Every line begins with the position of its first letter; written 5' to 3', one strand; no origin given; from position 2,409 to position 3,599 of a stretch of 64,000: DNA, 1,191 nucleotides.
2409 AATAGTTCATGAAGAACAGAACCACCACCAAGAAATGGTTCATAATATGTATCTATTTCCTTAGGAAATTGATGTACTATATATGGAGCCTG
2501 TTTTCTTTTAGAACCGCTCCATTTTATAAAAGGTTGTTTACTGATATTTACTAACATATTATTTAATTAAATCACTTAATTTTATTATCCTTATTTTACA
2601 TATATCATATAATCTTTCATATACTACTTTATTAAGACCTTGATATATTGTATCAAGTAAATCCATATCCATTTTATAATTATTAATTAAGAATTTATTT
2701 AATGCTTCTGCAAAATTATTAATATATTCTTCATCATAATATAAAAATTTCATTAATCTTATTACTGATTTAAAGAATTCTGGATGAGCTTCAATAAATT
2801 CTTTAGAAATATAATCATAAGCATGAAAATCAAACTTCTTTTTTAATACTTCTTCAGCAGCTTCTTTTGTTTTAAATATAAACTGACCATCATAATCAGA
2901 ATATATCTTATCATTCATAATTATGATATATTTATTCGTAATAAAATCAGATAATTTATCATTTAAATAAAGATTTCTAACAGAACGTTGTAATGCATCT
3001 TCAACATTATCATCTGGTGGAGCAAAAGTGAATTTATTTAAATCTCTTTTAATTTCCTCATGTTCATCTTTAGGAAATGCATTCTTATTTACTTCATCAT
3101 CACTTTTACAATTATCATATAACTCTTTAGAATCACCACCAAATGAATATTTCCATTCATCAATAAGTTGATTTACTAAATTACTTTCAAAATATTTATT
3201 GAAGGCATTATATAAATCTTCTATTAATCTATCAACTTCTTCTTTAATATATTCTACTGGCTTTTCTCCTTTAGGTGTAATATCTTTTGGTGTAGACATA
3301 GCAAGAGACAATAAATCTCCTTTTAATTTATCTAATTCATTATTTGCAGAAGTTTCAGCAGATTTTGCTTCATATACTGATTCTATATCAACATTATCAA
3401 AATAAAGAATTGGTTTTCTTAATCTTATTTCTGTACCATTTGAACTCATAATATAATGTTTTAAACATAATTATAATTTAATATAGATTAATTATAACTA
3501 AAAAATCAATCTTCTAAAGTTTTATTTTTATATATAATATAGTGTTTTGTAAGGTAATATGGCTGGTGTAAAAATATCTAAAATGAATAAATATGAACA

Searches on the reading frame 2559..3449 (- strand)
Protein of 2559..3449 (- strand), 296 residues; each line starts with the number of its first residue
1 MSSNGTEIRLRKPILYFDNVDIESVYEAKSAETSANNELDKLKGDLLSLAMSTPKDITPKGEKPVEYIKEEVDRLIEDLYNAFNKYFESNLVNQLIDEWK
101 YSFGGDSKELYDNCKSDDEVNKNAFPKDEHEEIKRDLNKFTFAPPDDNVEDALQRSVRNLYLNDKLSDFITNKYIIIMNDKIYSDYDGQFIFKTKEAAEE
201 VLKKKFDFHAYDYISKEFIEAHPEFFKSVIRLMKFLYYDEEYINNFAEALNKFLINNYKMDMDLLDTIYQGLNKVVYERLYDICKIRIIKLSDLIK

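Call 4: search_protein_families(library=pfam, proteins=[window:2559-3449:-], max_evalue=0.01)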
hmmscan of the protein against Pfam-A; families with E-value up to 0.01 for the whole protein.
window:2559-3449:- (296 aa): 0 families

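Call 59: search_protein_families(library=phrogs, proteins=[window:2559-3449:-], max_evalue=0.001)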
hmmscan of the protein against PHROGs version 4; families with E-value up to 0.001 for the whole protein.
window:2559-3449:- (296 aa): 0 families
